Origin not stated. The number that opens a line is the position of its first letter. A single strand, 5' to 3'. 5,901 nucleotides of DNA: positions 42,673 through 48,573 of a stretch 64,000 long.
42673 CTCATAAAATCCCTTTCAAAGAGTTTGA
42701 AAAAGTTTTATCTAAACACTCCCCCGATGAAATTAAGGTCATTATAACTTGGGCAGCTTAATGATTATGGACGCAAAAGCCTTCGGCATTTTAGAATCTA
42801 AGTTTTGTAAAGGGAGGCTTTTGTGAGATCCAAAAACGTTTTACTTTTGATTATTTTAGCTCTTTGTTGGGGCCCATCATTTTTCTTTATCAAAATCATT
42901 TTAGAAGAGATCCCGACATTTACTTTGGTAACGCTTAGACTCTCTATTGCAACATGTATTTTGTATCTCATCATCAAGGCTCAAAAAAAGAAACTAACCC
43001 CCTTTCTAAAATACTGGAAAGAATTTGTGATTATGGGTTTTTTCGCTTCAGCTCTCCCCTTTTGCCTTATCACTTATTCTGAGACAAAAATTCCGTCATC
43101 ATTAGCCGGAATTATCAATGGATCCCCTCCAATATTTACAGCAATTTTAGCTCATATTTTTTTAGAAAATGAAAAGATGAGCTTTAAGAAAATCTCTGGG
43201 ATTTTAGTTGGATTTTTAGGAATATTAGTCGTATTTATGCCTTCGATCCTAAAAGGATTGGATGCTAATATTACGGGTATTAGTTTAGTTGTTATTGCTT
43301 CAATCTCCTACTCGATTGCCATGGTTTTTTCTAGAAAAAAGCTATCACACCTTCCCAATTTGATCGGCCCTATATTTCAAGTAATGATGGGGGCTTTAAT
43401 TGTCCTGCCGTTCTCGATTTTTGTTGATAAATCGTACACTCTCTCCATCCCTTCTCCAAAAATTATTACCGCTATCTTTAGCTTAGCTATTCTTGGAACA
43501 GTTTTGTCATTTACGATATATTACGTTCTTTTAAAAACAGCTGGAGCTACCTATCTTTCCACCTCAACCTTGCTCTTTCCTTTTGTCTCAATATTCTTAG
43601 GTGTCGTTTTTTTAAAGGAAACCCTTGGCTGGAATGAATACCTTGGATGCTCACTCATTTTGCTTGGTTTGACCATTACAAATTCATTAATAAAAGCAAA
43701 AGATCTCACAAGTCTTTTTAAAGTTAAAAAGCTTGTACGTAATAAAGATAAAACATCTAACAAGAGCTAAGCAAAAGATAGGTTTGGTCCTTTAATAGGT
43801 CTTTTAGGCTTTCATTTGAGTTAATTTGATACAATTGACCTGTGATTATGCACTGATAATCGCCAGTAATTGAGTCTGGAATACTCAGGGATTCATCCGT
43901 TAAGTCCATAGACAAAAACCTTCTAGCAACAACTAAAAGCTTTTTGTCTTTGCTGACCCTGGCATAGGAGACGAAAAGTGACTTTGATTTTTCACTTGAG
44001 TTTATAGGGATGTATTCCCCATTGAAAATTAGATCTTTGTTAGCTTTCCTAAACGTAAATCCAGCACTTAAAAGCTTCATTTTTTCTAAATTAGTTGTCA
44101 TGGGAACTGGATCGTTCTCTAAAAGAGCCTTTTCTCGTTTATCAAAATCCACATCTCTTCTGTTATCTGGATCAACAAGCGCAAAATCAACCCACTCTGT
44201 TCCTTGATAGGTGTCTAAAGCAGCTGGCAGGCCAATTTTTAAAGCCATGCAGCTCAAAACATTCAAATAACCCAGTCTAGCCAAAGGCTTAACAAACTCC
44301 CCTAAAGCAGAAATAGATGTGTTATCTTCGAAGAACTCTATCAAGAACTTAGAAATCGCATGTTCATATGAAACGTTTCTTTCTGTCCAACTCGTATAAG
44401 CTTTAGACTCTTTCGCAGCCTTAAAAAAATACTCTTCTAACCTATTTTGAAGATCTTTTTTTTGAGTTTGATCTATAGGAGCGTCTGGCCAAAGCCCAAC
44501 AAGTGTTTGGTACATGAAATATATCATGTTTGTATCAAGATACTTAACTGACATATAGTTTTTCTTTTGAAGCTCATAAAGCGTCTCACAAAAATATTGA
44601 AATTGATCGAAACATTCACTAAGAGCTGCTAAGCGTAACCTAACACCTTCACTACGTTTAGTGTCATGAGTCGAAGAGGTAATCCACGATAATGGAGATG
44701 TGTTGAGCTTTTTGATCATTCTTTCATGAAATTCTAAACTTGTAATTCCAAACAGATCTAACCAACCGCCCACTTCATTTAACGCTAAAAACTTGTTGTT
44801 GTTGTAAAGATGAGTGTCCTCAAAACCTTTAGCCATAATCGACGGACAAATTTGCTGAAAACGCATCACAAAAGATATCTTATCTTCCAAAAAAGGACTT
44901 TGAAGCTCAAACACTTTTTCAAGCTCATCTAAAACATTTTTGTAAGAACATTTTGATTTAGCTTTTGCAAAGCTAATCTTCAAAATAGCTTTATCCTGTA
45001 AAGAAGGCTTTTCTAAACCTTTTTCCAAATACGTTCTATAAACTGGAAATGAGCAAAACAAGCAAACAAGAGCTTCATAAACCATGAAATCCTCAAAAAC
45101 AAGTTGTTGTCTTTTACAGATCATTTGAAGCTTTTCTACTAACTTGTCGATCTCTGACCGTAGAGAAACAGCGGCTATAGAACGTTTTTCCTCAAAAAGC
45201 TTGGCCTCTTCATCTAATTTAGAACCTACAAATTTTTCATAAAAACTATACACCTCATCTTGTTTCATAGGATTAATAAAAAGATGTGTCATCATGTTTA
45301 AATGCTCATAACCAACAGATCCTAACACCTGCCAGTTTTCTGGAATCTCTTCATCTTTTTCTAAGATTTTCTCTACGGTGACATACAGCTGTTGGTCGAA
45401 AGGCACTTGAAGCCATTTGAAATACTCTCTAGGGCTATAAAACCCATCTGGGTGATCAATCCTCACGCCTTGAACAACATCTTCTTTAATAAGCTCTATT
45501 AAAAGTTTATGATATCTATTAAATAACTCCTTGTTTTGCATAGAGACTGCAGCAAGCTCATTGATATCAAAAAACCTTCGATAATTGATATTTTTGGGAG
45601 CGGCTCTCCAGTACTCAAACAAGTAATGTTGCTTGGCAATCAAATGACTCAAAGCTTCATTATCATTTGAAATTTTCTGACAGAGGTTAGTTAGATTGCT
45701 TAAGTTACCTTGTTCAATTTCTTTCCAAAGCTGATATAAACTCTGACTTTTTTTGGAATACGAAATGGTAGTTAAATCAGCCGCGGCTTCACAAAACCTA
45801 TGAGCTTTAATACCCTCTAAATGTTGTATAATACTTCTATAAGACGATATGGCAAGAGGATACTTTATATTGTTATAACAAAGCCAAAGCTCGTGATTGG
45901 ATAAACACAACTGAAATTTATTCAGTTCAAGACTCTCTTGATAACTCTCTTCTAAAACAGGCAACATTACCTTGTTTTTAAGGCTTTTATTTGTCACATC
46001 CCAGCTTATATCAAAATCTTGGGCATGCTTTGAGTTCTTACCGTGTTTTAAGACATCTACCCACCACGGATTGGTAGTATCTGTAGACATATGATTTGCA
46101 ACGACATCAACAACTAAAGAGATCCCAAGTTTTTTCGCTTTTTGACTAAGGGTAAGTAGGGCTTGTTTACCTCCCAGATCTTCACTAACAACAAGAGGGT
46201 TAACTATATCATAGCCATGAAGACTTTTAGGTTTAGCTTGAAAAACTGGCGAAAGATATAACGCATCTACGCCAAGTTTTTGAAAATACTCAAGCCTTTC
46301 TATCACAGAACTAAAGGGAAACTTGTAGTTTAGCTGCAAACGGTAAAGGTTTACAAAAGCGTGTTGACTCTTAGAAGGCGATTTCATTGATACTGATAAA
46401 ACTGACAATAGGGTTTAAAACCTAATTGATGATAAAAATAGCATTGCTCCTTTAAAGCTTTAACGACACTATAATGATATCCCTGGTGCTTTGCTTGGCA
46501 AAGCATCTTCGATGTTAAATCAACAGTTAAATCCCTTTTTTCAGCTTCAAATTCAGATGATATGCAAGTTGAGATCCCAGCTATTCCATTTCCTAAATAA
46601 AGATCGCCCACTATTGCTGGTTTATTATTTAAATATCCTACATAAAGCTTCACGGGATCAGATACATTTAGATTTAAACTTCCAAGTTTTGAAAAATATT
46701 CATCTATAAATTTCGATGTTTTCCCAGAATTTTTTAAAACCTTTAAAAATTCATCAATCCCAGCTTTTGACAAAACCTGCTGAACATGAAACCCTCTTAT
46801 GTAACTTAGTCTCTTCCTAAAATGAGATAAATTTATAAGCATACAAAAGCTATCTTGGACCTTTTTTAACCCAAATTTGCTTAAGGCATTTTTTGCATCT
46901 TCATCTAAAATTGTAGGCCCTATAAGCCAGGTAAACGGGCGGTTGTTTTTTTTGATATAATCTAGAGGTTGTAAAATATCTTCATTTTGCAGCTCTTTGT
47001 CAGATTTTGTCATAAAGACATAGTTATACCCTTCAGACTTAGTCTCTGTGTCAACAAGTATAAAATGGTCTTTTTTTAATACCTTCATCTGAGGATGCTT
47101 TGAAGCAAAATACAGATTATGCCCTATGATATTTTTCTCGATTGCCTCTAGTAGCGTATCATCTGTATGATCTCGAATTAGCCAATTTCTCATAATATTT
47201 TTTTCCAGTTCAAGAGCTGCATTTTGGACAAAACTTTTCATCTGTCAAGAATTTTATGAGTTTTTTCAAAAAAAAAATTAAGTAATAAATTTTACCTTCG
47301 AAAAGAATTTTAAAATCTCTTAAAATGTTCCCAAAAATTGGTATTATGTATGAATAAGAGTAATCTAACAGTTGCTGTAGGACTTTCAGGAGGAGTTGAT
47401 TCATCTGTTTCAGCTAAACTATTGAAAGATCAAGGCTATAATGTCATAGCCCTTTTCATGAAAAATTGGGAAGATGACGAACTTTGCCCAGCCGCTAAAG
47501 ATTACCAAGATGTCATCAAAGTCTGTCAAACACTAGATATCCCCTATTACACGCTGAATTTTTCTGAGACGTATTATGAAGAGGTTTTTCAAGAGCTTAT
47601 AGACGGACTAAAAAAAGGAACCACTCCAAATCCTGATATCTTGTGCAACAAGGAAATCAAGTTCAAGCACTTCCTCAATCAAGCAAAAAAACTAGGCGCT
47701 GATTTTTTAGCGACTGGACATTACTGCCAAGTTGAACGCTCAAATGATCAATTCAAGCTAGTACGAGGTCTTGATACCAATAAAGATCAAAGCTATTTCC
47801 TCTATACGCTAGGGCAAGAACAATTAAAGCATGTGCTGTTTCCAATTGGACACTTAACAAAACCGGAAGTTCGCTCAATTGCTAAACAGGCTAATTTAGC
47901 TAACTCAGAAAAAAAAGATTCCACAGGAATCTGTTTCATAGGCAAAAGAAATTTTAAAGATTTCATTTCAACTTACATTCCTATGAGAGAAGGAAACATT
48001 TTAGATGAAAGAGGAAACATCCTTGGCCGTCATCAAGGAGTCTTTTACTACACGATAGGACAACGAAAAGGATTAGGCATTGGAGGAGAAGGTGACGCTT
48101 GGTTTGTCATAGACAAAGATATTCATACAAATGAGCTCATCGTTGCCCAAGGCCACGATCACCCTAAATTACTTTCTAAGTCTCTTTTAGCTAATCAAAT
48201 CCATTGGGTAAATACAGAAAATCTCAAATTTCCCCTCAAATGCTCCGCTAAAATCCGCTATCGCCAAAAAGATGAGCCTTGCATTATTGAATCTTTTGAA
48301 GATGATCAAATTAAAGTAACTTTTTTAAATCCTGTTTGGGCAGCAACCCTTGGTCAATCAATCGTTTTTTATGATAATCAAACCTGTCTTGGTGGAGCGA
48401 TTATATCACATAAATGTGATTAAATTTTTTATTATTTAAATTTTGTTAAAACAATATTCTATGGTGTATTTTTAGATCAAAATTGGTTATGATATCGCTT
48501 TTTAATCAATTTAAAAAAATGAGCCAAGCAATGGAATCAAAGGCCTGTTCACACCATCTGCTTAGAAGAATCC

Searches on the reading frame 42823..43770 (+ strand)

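Call 55: search_protein_families(library=pfam, proteins=[window:42823-43770:+], max_evalue=1)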
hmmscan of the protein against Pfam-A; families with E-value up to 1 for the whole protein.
window:42823-43770:+ (315 aa): 3 families
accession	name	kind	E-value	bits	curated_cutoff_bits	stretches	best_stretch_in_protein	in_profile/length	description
PF00892.27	EamA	-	3e-43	147.8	28.2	2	6-138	4-134/135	EamA-like transporter family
PF06027.18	SLC35F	-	6e-05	23.2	21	1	40-285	48-296/299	Solute carrier family 35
PF09900.14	DUF2127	-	0.13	12.9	24.3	1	10-86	39-115/140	Predicted membrane protein (DUF2127)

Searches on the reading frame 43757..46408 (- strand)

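Call 18: search_protein_families(library=ncbifam, proteins=[window:43757-46408:-], max_evalue=0.00001)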
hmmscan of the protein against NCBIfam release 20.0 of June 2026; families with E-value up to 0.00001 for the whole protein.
window:43757-46408:- (883 aa): 16 families
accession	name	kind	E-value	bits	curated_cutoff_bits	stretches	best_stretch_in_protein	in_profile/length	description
TIGR02401.1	trehalose_TreY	equivalog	2.6e-214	714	498.65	1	22-869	5-825/838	malto-oligosyltrehalose synthase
NF011077.0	PRK14507.1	equivalog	3e-188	628.2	2148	2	239-839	995-1633/1693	malto-oligosyltrehalose synthase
NF011087.0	PRK14511.1-5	equivalog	2.1e-175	585.3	1556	3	338-839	402-931/996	malto-oligosyltrehalose synthase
NF011085.0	PRK14511.1-2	equivalog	4.7e-157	524.6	1312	1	21-847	7-824/873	malto-oligosyltrehalose synthase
NF011086.0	PRK14511.1-3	equivalog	3.1e-143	479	1411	1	22-851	8-878/924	malto-oligosyltrehalose synthase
NF011088.0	PRK14511.1-6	equivalog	3.5e-132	442.4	1877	3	340-762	427-863/1009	malto-oligosyltrehalose synthase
NF011084.0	PRK14511.1-1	equivalog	1.4e-110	371.1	1021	2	249-780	178-644/728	malto-oligosyltrehalose synthase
NF008051.0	PRK10785.1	equivalog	7.8e-18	64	568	1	34-124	180-265/607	maltodextrin glucosidase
NF041090.1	Cyc-maltodext_AglB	equivalog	8.9e-17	61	540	1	33-152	65-177/470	cyclomaltodextrinase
TIGR02403.1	trehalose_treC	equivalog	6.1e-16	58.2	799.05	1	34-134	28-122/544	alpha,alpha-phosphotrehalase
NF041321.1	Alpha-amyl_MalA_Halo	equivalog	1.7e-14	53.2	875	1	31-122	280-368/666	alpha-amylase MalA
NF008183.0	PRK10933.1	subfamily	8.2e-14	51.2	535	1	34-143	34-137/551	alpha,alpha-phosphotrehalase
TIGR02456.1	treS_nterm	equivalog_domain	1.5e-13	50.2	678.35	1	32-145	27-134/539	maltose alpha-D-glucosyltransferase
NF051899.1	BetGalacBglAAgro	equivalog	2.9e-11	42.4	900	1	34-127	29-119/537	beta-galactosidase BglA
TIGR02402.1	trehalose_TreZ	equivalog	4.6e-11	41.7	538.8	1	32-108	111-187/545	malto-oligosyltrehalose trehalohydrolase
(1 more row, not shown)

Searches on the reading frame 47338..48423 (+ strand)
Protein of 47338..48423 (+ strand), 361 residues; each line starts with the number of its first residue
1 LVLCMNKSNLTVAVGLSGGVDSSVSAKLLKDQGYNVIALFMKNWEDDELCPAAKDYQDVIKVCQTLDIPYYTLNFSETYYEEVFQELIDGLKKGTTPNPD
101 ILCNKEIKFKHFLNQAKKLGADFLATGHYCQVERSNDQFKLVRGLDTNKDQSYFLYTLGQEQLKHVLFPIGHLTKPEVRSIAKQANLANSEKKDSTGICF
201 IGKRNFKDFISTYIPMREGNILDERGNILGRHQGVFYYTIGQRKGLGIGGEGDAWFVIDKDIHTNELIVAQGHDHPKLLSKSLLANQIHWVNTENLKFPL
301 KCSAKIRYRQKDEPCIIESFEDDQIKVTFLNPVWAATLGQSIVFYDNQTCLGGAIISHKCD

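Call 27: search_protein_families(library=pfam, proteins=[window:47338-48423:+], max_evalue=0.001)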
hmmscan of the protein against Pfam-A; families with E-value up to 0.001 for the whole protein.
window:47338-48423:+ (361 aa): 7 families
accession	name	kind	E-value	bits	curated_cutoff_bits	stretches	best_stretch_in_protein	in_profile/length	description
PF03054.22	tRNA_Me_trans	-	5.7e-79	264.9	20.6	1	11-203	2-202/202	tRNA methyl transferase HUP domain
PF20259.3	tRNA_Me_trans_M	-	1e-23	83.1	27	1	207-271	1-66/66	tRNA methyl transferase PRC-barrel domain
PF20258.4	tRNA_Me_trans_C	-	3.5e-21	75.8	20.6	1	281-356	2-77/77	Aminomethyltransferase beta-barrel domain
PF02540.23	NAD_synthase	-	3.7e-08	33.2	21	1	11-79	20-85/242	NAD synthase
PF01171.26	ATP_bind_3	-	0.00019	21.7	27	1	12-189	2-163/182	PP-loop family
PF02568.20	ThiI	-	0.00019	21.5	20.5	1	14-127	8-115/197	Thiamine biosynthesis protein (ThiI)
PF00764.25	Arginosuc_synth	-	0.00077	20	27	0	12-141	2-125/162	Arginosuccinate synthase N-terminal HUP domain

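Call 28: find_homologous_proteins(query=window:47338-48423:+, max_evalue=1e-30)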
Query window:47338-48423:+ (361 aa): 8000 proteins with E <= 1e-30 among 8000 candidates; the best 120 are listed.
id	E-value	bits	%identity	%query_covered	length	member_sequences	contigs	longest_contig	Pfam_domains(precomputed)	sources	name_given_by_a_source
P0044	5.6e-245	830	100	99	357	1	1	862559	PF20259.4,PF03054.23,PF20258.5,PF02540.24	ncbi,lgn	-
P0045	6.1e-164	564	70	98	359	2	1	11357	PF20259.4,PF03054.23,PF20258.5,PF02540.24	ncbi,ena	-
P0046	8.6e-155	534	66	97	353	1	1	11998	PF20259.4,PF03054.23,PF01171.27,PF20258.5,PF02540.24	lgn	-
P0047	3.2e-152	525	64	99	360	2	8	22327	PF20259.4,PF03054.23,PF20258.5,PF02540.24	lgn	-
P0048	6.9e-150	517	64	98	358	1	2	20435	PF20259.4,PF03054.23,PF20258.5,PF02540.24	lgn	-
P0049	1.1e-149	517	64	97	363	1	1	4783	PF20259.4,PF03054.23,PF20258.5,PF02540.24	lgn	-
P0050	2.9e-148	512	62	96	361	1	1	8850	PF20259.4,PF03054.23,PF20258.5,PF02540.24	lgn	-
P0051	8.3e-148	511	62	97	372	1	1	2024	PF20259.4,PF03054.23,PF02568.21,PF20258.5,PF02540.24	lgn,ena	-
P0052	2.0e-147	509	62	97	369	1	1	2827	PF20259.4,PF03054.23,PF02568.21,PF20258.5,PF02540.24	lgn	-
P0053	2.2e-147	509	62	97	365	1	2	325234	PF20259.4,PF03054.23,PF20258.5,PF02540.24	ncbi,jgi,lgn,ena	jgi:tRNA-specific 2-thiouridylase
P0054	2.9e-146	506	63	98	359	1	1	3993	PF20259.4,PF03054.23,PF20258.5,PF02540.24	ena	-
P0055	4.3e-146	505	63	97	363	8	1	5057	PF20259.4,PF03054.23,PF20258.5,PF02540.24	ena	-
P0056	1.1e-145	504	62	98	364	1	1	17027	PF20259.4,PF03054.23,PF02568.21,PF20258.5,PF02540.24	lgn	-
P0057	1.4e-144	500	61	97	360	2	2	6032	PF20259.4,PF03054.23,PF20258.5,PF02540.24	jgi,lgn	jgi:tRNA-uridine 2-sulfurtransferase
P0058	9.8e-144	497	63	98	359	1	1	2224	PF20259.4,PF03054.23,PF02568.21,PF20258.5,PF02540.24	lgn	-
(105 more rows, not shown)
